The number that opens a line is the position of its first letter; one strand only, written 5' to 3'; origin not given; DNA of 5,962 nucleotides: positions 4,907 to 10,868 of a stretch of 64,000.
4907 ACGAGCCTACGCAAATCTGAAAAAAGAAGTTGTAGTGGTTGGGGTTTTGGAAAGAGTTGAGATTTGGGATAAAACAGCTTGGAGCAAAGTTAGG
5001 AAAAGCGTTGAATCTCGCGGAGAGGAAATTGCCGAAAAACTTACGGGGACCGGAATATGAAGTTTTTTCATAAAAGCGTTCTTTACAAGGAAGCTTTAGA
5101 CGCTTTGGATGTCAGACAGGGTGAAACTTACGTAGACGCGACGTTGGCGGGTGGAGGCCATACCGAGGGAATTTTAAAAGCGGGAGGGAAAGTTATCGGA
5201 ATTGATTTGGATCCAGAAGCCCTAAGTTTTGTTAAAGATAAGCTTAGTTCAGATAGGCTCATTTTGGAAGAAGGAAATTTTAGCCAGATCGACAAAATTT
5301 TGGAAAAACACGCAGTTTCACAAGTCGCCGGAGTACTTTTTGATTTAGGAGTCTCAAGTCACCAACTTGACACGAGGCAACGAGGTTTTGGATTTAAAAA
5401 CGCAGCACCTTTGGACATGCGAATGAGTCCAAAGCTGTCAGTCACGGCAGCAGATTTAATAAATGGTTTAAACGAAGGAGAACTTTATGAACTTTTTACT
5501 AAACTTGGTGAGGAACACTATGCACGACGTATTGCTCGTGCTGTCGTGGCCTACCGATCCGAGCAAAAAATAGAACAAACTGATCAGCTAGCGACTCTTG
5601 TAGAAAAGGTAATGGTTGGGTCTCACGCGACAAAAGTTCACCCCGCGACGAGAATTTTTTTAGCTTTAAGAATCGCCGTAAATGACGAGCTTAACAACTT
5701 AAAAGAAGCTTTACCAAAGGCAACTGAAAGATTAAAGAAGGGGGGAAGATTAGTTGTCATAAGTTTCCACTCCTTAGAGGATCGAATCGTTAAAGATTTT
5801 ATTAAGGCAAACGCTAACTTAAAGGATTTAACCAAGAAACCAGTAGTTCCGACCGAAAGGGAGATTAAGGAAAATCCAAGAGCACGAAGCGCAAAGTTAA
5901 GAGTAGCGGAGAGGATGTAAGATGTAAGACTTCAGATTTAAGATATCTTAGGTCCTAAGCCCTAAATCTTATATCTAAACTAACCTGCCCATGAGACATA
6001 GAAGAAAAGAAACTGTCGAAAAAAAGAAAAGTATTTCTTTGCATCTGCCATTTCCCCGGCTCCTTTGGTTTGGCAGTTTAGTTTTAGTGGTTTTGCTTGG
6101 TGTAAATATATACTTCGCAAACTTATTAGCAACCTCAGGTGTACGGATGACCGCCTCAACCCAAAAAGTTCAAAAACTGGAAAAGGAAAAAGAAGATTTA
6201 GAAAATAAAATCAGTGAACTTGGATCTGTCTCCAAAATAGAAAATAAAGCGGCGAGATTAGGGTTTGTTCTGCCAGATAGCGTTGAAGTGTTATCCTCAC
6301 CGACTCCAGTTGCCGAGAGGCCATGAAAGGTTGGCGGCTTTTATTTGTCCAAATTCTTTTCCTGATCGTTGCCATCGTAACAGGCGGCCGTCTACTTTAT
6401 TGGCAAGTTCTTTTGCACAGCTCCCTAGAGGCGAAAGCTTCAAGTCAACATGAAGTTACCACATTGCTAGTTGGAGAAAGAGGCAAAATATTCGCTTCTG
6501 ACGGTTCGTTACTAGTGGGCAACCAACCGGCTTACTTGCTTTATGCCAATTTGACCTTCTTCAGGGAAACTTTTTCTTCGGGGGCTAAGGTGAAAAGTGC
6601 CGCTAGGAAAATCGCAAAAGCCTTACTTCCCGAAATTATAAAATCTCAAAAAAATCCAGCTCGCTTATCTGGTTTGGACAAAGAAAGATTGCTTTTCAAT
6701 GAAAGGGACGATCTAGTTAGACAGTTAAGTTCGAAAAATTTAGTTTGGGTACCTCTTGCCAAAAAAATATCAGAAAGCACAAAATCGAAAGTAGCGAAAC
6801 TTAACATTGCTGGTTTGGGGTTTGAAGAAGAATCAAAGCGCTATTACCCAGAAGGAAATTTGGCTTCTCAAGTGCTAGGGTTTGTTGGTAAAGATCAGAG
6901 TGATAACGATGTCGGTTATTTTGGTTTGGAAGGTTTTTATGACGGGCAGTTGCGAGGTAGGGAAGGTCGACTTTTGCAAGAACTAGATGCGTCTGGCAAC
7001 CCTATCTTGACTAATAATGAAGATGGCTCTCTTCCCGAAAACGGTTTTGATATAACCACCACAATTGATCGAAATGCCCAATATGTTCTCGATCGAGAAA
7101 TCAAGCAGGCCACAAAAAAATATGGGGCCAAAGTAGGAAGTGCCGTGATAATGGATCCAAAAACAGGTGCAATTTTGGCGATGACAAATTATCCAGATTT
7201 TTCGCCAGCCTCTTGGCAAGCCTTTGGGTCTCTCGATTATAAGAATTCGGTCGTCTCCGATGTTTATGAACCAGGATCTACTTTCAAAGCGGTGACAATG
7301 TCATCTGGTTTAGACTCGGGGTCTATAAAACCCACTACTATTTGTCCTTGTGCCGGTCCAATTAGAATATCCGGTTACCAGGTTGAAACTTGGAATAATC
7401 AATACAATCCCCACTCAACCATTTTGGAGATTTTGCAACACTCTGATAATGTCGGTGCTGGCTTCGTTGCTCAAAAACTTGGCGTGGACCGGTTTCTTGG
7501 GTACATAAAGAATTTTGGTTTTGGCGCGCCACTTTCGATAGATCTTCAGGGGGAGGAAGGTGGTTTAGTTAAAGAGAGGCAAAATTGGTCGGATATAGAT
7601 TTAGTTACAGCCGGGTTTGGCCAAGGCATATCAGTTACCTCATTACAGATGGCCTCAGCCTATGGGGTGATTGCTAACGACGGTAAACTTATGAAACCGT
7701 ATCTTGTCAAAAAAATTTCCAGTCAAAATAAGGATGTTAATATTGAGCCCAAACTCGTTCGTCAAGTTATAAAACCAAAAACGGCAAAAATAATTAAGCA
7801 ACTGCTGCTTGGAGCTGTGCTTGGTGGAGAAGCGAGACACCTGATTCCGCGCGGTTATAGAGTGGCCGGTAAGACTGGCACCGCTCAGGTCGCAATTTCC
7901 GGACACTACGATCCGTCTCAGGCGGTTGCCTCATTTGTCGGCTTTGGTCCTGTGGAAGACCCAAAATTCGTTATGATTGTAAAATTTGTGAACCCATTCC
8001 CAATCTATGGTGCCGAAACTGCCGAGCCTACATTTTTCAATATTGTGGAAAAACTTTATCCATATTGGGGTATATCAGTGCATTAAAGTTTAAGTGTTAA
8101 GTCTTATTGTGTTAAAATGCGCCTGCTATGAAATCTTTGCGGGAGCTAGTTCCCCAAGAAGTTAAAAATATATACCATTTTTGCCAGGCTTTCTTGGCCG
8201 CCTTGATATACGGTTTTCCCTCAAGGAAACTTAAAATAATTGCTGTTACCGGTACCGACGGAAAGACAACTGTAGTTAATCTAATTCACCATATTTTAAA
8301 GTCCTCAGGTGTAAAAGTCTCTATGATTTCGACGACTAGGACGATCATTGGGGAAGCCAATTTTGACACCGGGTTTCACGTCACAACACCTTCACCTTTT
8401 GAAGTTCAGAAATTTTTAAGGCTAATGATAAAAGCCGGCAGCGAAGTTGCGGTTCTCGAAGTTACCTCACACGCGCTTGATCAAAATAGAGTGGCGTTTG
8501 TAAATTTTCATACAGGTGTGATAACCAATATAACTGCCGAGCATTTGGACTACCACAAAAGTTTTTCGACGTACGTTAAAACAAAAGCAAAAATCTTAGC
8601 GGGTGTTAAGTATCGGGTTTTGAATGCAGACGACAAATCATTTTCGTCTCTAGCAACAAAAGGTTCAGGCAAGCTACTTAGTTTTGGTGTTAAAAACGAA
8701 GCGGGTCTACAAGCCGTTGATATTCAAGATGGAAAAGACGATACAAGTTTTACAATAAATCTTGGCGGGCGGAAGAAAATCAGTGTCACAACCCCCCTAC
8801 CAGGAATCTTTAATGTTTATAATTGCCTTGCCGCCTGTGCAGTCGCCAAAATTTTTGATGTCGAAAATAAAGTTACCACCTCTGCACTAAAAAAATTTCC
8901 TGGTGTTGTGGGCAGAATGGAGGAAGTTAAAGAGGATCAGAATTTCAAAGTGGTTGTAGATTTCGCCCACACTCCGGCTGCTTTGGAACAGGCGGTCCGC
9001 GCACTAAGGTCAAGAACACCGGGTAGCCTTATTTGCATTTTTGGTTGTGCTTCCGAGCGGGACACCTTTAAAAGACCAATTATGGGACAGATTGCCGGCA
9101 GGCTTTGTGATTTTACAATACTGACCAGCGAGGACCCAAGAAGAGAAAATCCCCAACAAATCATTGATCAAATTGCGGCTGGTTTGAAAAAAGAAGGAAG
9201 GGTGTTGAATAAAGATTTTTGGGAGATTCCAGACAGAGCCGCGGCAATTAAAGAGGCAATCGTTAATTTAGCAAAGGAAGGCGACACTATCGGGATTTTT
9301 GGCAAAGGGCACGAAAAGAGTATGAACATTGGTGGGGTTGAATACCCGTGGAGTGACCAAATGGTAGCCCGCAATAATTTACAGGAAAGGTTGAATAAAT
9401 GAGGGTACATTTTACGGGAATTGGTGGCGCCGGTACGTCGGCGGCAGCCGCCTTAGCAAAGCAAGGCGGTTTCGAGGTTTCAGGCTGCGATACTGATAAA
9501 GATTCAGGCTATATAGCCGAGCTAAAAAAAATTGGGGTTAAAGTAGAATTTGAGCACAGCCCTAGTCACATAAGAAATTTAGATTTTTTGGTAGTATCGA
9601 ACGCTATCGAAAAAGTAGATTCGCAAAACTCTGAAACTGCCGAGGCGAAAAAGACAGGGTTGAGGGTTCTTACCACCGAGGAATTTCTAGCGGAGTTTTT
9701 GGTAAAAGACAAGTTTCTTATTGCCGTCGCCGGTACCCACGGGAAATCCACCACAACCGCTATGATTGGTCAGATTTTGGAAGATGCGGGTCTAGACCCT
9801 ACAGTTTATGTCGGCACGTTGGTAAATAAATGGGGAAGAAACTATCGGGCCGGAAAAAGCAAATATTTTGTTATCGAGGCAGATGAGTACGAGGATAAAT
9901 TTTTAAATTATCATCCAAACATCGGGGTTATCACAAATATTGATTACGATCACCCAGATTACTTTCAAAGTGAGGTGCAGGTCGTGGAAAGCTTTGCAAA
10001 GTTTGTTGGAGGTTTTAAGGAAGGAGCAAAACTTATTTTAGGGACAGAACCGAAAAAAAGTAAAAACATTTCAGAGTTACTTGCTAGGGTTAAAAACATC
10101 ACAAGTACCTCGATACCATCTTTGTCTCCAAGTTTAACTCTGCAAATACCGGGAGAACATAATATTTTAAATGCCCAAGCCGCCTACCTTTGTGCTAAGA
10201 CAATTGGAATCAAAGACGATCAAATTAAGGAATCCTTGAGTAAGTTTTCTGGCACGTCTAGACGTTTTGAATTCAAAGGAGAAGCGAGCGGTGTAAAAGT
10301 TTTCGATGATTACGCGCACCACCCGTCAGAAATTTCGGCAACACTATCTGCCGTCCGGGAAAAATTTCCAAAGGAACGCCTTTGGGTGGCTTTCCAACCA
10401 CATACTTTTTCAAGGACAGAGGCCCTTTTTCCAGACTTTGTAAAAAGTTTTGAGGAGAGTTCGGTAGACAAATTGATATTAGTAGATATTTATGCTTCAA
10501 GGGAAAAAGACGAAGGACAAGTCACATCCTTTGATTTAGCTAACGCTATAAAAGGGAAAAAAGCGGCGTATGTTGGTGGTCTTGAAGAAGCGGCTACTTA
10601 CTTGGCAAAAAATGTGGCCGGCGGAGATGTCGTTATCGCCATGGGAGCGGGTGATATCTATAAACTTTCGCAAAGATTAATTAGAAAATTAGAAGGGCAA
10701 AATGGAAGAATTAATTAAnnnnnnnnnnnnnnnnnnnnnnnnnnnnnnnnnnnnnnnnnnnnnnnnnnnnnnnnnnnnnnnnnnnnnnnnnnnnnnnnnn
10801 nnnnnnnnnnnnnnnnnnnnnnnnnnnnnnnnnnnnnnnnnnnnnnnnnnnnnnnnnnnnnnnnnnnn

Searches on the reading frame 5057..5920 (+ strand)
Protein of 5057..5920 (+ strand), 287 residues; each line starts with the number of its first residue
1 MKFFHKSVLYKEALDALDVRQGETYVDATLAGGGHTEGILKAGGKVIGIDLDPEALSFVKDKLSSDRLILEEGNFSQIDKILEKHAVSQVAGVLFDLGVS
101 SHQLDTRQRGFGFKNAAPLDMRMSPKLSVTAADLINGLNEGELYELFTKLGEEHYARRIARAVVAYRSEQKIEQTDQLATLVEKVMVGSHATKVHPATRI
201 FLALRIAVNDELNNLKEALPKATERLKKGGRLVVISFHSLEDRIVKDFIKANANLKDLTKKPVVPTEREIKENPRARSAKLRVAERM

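Call 43: search_protein_families(library=pfam, proteins=[window:5057-5920:+], max_evalue=0.00001)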
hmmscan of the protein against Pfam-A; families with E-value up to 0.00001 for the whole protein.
window:5057-5920:+ (287 aa): 1 family
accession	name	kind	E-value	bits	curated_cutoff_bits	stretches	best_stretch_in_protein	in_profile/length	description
PF01795.25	Methyltransf_5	-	5.1e-97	325.5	27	1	3-286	2-308/309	MraW methylase family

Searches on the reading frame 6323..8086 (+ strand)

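Call 43: search_protein_families(library=pfam, proteins=[window:6323-8086:+], max_evalue=0.00001)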
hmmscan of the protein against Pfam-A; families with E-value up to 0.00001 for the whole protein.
window:6323-8086:+ (587 aa): 2 families
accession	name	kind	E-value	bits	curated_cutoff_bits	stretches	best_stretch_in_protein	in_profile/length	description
PF00905.27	Transpeptidase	-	1.8e-69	234.7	22.1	1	272-575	1-298/299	Penicillin binding protein transpeptidase domain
PF03717.20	PBP_dimer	-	3.4e-21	76.9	24.4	1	51-229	4-177/180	Penicillin-binding Protein dimerisation domain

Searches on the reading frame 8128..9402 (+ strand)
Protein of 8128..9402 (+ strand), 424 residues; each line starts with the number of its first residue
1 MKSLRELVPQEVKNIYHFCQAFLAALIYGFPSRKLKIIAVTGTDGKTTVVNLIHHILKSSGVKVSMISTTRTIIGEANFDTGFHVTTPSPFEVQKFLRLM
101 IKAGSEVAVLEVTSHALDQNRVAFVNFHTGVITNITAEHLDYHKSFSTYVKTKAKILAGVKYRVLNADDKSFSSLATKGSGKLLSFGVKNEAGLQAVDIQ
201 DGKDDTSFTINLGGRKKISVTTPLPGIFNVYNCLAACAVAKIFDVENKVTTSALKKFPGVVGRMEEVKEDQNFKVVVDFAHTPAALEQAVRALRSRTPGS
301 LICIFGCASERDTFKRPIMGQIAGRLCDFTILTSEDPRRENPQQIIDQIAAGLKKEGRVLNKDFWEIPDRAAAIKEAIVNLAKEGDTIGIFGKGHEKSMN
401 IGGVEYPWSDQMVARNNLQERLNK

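Call 43: search_protein_families(library=pfam, proteins=[window:8128-9402:+], max_evalue=0.00001)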
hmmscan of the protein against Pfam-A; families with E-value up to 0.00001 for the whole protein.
window:8128-9402:+ (424 aa): 2 families
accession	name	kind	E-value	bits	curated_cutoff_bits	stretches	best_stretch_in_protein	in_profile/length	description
PF08245.18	Mur_ligase_M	-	4.1e-48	164.4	24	1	40-240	1-200/200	Mur ligase middle domain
PF02875.26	Mur_ligase_C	-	2.9e-31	109.4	28.4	1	262-394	1-127/127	Mur ligase, glutamate ligase domain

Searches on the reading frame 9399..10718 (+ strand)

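Call 43: search_protein_families(library=pfam, proteins=[window:9399-10718:+], max_evalue=0.00001)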
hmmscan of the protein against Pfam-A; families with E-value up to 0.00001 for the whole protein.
window:9399-10718:+ (439 aa): 3 families
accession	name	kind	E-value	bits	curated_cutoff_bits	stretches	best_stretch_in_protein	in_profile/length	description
PF02875.26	Mur_ligase_C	-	1.2e-22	81.6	28.4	1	288-418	1-127/127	Mur ligase, glutamate ligase domain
PF08245.18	Mur_ligase_M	-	1.8e-18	67.7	24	1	110-229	1-136/200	Mur ligase middle domain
PF01225.30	Mur_ligase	-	9.5e-15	55.2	21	1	3-101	2-91/95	Mur ligase family, catalytic domain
